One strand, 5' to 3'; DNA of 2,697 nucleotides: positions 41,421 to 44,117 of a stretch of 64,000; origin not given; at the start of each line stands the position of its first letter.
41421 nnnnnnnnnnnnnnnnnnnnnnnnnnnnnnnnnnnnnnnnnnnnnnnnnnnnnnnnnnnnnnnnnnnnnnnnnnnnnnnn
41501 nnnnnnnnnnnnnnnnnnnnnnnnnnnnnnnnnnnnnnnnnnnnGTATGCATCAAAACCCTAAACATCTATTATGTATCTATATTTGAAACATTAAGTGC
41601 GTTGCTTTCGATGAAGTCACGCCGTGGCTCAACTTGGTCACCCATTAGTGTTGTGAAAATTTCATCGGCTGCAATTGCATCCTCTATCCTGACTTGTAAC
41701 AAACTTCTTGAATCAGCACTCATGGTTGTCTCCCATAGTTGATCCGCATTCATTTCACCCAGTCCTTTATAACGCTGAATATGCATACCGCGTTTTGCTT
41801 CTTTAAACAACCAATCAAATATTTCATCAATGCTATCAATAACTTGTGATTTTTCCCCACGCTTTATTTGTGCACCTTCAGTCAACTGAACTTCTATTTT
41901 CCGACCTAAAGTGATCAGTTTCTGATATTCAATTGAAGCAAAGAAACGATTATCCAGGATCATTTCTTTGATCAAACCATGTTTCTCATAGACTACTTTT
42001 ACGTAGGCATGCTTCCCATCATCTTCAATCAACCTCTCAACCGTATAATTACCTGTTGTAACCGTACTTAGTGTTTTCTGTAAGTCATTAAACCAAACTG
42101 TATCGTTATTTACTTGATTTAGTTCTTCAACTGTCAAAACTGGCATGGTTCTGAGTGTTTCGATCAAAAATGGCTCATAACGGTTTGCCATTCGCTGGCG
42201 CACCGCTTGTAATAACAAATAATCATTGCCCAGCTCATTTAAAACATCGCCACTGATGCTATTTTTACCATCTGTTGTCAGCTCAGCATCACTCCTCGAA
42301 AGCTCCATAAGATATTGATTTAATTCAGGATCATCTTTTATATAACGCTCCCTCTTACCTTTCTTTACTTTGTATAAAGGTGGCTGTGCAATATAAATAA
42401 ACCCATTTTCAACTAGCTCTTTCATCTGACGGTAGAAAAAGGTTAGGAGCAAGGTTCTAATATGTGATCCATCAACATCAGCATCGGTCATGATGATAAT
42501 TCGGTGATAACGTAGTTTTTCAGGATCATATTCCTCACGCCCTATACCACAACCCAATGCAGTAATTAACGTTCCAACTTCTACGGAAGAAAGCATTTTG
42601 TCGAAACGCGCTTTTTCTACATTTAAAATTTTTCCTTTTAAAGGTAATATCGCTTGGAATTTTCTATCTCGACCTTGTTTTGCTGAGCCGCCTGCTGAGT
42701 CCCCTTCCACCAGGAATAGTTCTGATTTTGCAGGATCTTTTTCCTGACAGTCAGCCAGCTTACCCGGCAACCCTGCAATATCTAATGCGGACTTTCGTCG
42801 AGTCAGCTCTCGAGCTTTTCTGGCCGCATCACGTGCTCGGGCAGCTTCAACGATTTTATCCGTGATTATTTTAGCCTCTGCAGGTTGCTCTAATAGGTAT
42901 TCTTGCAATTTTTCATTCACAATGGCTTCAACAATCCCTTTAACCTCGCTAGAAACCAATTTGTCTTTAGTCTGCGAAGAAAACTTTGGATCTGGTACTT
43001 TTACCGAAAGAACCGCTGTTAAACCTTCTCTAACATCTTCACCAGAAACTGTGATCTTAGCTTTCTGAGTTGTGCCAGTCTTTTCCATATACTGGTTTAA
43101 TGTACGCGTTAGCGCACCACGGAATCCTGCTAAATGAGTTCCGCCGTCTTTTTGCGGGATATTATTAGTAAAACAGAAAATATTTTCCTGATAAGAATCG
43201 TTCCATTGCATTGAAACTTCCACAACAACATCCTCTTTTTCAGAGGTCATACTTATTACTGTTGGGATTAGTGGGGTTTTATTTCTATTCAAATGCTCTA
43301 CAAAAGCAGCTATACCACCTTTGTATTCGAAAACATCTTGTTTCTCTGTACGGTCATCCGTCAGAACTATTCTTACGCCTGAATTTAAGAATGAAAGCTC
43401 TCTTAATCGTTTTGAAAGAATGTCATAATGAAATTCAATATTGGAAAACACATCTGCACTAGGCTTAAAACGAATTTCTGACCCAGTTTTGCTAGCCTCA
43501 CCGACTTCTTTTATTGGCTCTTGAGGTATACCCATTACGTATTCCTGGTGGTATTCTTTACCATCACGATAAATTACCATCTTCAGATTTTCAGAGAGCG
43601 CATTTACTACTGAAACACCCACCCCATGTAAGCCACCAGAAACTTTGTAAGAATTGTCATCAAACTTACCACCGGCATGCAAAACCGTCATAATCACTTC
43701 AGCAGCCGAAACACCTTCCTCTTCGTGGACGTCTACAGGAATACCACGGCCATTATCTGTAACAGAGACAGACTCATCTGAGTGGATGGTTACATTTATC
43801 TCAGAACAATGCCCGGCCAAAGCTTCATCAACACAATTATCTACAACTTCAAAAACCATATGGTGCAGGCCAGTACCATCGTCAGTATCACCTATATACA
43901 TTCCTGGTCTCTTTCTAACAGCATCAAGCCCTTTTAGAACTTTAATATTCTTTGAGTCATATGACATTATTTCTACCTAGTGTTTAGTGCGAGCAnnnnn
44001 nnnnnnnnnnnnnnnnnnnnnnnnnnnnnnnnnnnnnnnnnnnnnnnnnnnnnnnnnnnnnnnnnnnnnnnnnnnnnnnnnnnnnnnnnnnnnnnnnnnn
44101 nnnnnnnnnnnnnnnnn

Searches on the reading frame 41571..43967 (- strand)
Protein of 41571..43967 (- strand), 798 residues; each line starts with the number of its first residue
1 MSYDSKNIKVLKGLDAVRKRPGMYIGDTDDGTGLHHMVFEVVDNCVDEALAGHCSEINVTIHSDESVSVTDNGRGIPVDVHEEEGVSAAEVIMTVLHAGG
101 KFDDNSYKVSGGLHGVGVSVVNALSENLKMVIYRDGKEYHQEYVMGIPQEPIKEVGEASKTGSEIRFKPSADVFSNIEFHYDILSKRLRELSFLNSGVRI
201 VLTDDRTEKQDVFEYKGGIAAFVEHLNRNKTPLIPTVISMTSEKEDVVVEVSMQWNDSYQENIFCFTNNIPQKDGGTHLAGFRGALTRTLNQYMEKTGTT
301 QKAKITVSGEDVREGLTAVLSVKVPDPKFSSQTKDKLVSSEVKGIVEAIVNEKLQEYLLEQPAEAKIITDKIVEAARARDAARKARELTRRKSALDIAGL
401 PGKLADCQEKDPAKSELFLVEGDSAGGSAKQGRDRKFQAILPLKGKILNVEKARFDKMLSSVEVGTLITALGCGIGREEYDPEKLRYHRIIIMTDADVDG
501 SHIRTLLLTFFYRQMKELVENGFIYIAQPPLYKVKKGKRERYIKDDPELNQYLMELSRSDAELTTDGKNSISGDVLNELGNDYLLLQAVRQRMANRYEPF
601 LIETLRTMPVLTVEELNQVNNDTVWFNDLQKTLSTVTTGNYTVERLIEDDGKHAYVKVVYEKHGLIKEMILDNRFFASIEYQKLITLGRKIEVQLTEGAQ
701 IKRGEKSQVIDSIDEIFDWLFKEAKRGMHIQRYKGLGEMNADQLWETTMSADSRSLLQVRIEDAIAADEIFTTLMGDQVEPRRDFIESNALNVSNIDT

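Call 95: find_homologous_proteins(query=window:41571-43967:-, max_evalue=1e-50)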
Query window:41571-43967:- (798 aa): 8000 proteins with E <= 1e-50 among 8000 candidates; the best 120 are listed.
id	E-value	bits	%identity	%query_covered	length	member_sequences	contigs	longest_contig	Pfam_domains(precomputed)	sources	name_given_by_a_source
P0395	0.0e+0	1653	91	100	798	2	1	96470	PF18053.7,PF00986.27,PF21249.3,PF02518.32,PF01751.29,PF00204.32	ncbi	ncbi:MAG: DNA topoisomerase (ATP-hydrolyzing) subunit B [Gammaproteobacteria bacterium]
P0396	0.0e+0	1585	88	100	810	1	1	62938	PF18053.7,PF00986.27,PF21249.3,PF02518.32,PF01751.29,PF00204.32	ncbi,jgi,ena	-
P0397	0.0e+0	1574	87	99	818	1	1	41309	PF18053.7,PF00986.27,PF21249.3,PF02518.32,PF01751.29,PF00204.32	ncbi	-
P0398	0.0e+0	1566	86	100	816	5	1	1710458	PF18053.7,PF00986.27,PF21249.3,PF02518.32,PF01751.29,PF00204.32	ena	-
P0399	0.0e+0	1554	87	100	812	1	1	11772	PF18053.7,PF00986.27,PF21249.3,PF02518.32,PF01751.29,PF00204.32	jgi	-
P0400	0.0e+0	1539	86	100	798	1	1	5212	PF18053.7,PF00986.27,PF21249.3,PF02518.32,PF01751.29,PF00204.32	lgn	-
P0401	0.0e+0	1535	84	100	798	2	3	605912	PF18053.7,PF00986.27,PF21249.3,PF02518.32,PF01751.29,PF00204.32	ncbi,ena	-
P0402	0.0e+0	1492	84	100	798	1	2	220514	PF18053.7,PF00986.27,PF21249.3,PF02518.32,PF01751.29,PF00204.32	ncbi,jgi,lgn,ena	-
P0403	0.0e+0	1433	79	100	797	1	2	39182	PF18053.7,PF00986.27,PF21249.3,PF02518.32,PF01751.29,PF00204.32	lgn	-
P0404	0.0e+0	1428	79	100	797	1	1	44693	PF18053.7,PF00986.27,PF21249.3,PF02518.32,PF01751.29,PF00204.32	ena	-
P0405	0.0e+0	1400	78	100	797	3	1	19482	PF18053.7,PF00986.27,PF21249.3,PF02518.32,PF01751.29,PF00204.32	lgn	-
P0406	0.0e+0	1364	76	100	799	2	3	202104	PF18053.7,PF00986.27,PF21249.3,PF02518.32,PF01751.29,PF00204.32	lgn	-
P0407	0.0e+0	1277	71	100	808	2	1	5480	PF18053.7,PF00986.27,PF21249.3,PF02518.32,PF01751.29,PF00204.32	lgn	-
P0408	0.0e+0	1267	71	100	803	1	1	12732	PF18053.7,PF00986.27,PF21249.3,PF02518.32,PF01751.29,PF00204.32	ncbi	-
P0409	0.0e+0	1260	70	100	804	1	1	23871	PF18053.7,PF00986.27,PF21249.3,PF02518.32,PF01751.29,PF00204.32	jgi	jgi:DNA gyrase subunit B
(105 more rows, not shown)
